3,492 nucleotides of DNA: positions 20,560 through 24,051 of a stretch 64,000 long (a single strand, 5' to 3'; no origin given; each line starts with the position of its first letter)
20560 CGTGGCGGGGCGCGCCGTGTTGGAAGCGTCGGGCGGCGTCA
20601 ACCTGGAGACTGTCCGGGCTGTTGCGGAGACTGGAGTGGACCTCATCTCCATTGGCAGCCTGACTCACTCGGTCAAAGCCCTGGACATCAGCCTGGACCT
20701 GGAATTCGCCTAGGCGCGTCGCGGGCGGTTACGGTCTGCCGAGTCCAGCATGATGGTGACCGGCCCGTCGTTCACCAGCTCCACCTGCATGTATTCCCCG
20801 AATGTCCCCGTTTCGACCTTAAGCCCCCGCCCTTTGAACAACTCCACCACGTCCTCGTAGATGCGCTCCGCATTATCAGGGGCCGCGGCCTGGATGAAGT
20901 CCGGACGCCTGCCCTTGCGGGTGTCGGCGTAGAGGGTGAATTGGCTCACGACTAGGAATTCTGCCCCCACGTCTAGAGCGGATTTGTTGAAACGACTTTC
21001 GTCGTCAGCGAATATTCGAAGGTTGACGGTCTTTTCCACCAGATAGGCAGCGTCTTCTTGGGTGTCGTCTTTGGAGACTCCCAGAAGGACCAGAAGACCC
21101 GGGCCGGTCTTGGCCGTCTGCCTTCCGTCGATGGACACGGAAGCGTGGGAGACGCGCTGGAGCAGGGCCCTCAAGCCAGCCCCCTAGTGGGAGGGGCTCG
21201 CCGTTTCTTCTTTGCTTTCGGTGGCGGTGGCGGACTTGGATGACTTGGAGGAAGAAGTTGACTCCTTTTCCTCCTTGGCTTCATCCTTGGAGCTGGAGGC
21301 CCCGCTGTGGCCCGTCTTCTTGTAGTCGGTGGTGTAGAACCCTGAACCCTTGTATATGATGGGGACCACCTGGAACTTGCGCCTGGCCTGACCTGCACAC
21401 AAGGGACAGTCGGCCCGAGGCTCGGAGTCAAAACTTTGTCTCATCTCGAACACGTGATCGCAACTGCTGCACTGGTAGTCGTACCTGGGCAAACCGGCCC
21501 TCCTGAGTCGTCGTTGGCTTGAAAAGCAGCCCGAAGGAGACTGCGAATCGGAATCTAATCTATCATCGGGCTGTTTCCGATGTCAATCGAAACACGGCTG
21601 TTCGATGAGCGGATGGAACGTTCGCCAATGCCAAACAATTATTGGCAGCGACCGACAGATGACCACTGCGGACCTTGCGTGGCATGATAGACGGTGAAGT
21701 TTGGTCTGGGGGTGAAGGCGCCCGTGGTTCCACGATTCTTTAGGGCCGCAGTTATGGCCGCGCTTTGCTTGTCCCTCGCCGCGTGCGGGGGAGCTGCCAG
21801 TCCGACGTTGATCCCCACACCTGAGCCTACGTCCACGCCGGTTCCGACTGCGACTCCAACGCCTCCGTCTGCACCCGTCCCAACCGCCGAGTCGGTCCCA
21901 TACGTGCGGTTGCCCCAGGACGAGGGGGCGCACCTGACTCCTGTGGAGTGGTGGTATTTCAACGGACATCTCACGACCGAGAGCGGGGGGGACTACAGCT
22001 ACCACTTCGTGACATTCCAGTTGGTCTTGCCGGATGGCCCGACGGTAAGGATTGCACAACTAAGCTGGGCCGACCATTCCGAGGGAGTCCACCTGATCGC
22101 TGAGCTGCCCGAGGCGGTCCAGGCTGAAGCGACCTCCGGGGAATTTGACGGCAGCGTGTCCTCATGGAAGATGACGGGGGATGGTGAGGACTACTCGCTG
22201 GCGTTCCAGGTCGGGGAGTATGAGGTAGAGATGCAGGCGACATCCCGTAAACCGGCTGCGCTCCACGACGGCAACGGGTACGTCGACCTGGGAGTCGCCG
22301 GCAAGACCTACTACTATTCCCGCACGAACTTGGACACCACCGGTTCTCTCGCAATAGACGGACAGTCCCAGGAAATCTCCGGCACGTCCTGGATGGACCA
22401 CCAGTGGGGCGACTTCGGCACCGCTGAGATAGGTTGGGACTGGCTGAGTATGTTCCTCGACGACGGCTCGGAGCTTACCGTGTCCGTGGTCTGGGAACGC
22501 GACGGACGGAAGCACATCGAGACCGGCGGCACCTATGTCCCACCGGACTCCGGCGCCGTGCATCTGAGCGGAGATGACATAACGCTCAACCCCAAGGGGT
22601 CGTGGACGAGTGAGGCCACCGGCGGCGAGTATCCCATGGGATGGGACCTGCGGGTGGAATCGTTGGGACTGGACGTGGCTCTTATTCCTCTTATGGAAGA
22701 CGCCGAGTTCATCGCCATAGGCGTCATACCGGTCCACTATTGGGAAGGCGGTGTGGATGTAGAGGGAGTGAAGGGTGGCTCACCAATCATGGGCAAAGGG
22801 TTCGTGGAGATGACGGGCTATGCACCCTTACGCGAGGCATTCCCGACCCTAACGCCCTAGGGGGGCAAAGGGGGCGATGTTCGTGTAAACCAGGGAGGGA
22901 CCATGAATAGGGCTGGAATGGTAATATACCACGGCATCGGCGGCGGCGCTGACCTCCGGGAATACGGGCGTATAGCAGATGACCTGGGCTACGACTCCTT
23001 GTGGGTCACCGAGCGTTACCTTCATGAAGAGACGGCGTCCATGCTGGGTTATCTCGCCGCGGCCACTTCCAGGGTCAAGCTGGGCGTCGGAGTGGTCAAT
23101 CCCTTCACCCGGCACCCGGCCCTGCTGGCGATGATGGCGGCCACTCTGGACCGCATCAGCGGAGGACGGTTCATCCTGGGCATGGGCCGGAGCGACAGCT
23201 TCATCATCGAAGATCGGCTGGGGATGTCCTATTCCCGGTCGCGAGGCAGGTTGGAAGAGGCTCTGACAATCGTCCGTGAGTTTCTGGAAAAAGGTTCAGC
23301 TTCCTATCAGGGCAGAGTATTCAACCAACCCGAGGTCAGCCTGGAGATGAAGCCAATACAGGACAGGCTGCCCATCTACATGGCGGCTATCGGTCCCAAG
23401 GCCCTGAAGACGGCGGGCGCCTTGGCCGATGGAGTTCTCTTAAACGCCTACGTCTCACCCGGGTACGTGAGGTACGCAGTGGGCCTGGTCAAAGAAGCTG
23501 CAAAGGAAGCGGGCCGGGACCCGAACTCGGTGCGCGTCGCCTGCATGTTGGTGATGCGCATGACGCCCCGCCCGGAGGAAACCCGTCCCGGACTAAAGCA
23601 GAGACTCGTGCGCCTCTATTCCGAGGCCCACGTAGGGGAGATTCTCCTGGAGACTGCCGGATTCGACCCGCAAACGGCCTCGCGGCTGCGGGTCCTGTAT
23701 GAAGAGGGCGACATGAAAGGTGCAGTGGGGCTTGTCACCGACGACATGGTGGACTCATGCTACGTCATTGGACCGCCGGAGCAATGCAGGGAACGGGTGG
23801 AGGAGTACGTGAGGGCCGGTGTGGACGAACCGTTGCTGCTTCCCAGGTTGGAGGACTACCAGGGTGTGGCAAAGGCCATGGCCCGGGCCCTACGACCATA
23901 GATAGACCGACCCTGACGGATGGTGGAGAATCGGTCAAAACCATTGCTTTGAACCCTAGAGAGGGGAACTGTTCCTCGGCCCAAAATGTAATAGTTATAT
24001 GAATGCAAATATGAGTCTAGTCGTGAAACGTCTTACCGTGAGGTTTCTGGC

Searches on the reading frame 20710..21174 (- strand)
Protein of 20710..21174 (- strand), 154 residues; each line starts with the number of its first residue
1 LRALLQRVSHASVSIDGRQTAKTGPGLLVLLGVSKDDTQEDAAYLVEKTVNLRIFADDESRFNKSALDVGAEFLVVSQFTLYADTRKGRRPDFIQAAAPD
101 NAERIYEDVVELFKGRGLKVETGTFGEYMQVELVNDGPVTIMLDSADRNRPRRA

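Call 22: search_protein_families(library=pfam, proteins=[window:20710-21174:-], max_evalue=0.01)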
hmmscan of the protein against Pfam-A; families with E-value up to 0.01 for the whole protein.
window:20710-21174:- (154 aa): 1 family
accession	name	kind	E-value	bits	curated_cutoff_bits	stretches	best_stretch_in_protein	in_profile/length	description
PF02580.21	Tyr_Deacylase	-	2.3e-56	190.6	25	1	2-144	1-144/144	D-Tyr-tRNA(Tyr) deacylase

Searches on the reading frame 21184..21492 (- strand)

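Call 22: search_protein_families(library=pfam, proteins=[window:21184-21492:-], max_evalue=0.01)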
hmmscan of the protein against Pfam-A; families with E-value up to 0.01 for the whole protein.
window:21184-21492:- (102 aa): 2 families
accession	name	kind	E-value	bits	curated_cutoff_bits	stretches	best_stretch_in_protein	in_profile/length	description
PF09723.15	Zn_ribbon_8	-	2.6e-12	47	34.4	1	1-39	1-40/41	Zinc ribbon domain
PF14169.11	YdjO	-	0.0019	18.3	27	1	6-44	19-57/59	Cold-inducible protein YdjO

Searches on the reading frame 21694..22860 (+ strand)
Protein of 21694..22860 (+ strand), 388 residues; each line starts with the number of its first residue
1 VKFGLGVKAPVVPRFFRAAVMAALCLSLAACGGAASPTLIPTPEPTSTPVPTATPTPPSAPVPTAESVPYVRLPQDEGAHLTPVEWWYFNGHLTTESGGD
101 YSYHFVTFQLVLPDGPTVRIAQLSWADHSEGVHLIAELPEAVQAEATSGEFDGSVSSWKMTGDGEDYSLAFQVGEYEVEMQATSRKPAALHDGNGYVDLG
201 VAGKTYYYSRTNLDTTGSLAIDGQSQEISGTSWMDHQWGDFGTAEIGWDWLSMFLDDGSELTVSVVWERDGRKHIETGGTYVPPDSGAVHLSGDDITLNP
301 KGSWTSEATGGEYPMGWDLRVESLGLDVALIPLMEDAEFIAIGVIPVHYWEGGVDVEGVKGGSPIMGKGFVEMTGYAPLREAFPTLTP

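Call 22: search_protein_families(library=pfam, proteins=[window:21694-22860:+], max_evalue=0.01)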
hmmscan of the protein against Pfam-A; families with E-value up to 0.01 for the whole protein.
window:21694-22860:+ (388 aa): 3 families
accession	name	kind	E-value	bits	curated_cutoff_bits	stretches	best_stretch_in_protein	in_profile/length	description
PF17186.10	Lipocalin_9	-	1.7e-32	112.8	26.2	1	245-376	5-131/131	Lipocalin-like domain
PF07143.17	CrtC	-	1.3e-28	101.2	22.5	1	84-239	1-167/168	CrtC N-terminal lipocalin domain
PF07532.17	Big_4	-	0.0075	16.2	22.1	0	254-282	23-51/59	Bacterial Ig-like domain (group 4)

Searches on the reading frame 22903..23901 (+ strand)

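Call 22: search_protein_families(library=pfam, proteins=[window:22903-23901:+], max_evalue=0.01)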
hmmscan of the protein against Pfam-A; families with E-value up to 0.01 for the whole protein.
window:22903-23901:+ (332 aa): 1 family
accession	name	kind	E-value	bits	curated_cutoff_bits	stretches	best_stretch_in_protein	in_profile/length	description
PF00296.26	Bac_luciferase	-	2.6e-76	257.4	27.9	1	16-309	23-314/314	Luciferase-like monooxygenase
